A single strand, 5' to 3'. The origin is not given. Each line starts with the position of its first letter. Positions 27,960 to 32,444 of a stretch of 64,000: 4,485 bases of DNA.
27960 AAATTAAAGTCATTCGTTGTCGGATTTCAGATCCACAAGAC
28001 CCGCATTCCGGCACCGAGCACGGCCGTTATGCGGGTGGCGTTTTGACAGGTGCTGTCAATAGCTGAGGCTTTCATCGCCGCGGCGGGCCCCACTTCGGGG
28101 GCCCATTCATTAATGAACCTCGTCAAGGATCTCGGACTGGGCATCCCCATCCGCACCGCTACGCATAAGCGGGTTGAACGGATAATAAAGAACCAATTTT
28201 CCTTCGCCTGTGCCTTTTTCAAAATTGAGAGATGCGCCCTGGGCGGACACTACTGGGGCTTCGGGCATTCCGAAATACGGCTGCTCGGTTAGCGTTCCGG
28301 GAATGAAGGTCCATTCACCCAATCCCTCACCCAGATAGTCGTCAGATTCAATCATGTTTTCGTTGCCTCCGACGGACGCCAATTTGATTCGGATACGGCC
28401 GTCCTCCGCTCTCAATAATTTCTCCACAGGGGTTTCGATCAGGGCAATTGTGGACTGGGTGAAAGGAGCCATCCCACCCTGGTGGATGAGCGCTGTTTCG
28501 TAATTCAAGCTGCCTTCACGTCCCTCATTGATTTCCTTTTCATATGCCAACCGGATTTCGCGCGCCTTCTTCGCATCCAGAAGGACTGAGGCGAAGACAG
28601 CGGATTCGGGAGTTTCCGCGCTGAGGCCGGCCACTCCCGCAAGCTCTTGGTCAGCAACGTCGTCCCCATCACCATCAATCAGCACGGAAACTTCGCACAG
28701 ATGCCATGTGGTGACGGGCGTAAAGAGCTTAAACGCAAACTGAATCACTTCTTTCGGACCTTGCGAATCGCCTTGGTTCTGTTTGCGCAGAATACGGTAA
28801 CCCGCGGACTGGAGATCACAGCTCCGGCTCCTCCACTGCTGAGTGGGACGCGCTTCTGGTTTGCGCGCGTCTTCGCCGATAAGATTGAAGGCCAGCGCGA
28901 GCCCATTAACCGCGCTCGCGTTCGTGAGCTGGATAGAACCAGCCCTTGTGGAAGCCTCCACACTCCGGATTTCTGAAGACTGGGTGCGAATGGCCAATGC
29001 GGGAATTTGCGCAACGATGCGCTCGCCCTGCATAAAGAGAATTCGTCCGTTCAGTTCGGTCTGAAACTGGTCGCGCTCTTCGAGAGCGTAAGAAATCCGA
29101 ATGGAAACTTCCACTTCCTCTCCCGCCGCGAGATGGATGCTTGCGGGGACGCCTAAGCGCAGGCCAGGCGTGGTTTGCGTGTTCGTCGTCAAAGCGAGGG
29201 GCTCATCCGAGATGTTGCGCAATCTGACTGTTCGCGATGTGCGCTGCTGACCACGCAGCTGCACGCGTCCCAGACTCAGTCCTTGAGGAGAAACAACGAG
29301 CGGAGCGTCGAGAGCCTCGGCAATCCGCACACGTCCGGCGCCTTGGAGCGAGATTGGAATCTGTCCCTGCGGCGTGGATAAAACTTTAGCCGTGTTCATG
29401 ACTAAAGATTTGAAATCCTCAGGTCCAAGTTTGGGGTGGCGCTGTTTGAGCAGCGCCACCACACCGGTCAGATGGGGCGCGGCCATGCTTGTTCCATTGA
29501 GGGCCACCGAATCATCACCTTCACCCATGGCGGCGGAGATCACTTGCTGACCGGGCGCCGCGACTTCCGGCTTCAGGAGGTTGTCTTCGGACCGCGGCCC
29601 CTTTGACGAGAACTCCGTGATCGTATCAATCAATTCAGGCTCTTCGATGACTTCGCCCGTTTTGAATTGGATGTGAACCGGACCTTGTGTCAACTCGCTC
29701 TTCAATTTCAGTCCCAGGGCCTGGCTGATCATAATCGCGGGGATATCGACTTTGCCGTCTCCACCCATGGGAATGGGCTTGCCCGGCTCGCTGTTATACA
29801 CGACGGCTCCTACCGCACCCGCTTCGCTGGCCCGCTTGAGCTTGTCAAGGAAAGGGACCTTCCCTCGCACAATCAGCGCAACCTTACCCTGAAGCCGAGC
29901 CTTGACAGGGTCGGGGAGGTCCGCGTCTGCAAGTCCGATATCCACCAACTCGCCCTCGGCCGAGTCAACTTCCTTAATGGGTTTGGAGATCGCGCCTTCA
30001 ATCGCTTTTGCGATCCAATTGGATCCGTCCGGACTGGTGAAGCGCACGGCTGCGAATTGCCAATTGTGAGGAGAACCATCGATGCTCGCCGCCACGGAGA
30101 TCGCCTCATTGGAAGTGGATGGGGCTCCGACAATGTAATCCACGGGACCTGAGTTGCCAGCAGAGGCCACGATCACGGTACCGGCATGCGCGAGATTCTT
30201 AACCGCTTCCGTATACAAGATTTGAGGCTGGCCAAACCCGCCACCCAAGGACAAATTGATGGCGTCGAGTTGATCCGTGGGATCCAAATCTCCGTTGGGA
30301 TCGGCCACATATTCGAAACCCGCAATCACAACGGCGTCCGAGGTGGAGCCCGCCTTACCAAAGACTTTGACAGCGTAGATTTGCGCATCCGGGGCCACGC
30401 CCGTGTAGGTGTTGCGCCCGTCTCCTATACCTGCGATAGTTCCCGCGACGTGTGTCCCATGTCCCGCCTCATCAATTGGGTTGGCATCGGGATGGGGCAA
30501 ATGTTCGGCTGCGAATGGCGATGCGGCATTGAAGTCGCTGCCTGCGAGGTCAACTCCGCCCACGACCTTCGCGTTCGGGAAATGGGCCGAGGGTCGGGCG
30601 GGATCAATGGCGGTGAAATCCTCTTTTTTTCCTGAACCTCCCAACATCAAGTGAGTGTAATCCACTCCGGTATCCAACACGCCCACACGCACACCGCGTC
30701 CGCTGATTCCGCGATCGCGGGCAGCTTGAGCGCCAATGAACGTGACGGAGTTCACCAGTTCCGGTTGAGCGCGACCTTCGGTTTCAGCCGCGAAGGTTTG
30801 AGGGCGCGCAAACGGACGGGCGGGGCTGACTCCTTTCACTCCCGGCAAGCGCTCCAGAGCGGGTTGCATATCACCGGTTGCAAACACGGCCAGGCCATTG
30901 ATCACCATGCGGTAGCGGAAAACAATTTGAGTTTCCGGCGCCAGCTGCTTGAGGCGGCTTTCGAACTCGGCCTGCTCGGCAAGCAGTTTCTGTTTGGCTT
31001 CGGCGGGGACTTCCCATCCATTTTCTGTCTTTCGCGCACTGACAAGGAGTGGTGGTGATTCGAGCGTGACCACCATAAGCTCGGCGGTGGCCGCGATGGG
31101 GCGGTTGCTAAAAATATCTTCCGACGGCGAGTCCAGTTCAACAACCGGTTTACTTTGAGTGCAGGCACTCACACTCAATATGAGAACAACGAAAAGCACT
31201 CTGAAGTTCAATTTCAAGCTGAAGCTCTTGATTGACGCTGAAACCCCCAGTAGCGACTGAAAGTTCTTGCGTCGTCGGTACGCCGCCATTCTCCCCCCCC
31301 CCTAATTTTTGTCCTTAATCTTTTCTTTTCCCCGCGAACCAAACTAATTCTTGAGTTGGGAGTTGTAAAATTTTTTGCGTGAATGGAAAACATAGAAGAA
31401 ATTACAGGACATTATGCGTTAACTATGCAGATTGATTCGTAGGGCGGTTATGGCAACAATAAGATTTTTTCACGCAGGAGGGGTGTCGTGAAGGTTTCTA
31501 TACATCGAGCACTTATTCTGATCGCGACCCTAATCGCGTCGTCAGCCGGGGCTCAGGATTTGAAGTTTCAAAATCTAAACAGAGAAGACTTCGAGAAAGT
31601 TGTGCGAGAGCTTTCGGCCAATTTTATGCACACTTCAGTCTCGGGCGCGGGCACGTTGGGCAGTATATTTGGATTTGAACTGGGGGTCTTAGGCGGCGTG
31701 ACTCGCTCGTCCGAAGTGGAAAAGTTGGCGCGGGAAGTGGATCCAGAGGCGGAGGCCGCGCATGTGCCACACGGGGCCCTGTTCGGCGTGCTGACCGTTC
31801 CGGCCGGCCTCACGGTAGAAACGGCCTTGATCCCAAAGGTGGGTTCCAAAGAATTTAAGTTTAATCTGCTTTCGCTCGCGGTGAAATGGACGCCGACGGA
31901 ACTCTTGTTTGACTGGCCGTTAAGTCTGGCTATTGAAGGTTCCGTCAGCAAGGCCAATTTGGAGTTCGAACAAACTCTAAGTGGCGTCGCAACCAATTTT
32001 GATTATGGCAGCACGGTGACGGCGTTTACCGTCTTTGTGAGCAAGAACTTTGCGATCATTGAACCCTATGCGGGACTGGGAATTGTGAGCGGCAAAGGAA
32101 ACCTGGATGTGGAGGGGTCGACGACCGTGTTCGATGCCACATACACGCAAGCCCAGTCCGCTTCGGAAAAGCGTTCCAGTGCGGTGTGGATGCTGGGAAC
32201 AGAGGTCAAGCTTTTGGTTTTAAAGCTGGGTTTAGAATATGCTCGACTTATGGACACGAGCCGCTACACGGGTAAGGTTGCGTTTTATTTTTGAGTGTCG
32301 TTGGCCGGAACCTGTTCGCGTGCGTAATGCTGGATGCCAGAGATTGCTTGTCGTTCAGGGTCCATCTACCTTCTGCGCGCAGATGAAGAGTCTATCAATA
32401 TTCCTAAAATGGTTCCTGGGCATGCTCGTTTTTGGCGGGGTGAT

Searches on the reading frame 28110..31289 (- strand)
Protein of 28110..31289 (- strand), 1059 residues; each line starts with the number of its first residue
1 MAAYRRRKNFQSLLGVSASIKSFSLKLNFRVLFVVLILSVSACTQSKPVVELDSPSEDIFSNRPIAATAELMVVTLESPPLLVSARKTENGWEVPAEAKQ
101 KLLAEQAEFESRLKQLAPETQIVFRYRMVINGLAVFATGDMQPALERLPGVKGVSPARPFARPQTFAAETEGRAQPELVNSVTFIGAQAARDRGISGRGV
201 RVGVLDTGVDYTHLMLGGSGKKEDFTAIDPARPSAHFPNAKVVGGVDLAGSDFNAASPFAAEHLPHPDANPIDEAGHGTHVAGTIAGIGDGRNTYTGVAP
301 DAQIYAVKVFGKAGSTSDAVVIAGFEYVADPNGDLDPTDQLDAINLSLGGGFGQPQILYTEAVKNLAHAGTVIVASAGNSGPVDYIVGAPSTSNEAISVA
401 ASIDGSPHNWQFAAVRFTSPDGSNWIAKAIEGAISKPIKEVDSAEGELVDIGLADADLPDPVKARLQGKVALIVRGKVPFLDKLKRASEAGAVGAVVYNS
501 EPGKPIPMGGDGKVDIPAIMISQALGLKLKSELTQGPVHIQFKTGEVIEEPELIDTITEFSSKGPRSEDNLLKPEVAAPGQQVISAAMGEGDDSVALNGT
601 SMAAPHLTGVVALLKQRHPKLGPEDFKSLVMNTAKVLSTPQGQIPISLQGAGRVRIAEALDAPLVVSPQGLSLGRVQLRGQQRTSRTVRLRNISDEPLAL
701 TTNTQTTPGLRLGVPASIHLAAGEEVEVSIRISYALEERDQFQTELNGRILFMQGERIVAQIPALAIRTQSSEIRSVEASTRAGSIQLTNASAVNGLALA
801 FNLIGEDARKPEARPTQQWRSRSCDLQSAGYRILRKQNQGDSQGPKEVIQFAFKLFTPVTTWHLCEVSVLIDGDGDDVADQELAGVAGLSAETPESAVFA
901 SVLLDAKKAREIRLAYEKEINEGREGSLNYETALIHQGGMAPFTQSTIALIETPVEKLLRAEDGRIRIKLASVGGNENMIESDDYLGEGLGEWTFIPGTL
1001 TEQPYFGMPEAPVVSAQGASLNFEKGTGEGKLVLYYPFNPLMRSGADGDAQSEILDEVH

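Call 72: search_protein_families(library=pfam, proteins=[window:28110-31289:-], max_evalue=0.00001)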
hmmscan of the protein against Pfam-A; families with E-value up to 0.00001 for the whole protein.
window:28110-31289:- (1059 aa): 2 families
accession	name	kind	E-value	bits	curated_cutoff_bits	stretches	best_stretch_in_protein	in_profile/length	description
PF00082.27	Peptidase_S8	-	1.9e-50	172.3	21.8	1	197-652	1-288/288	Subtilase family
PF02225.27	PA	-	3.2e-14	53.2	23.9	1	446-529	3-95/95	PA domain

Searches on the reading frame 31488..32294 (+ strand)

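Call 71: search_protein_families(library=pfam, proteins=[window:31488-32294:+], max_evalue=0.00001)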
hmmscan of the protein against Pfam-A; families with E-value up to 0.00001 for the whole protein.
window:31488-32294:+ (268 aa): 1 family
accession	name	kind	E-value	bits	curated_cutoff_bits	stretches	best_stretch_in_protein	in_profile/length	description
PF20230.4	DUF6588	-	4.8e-15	55.9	27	1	87-252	139-304/319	Family of unknown function (DUF6588)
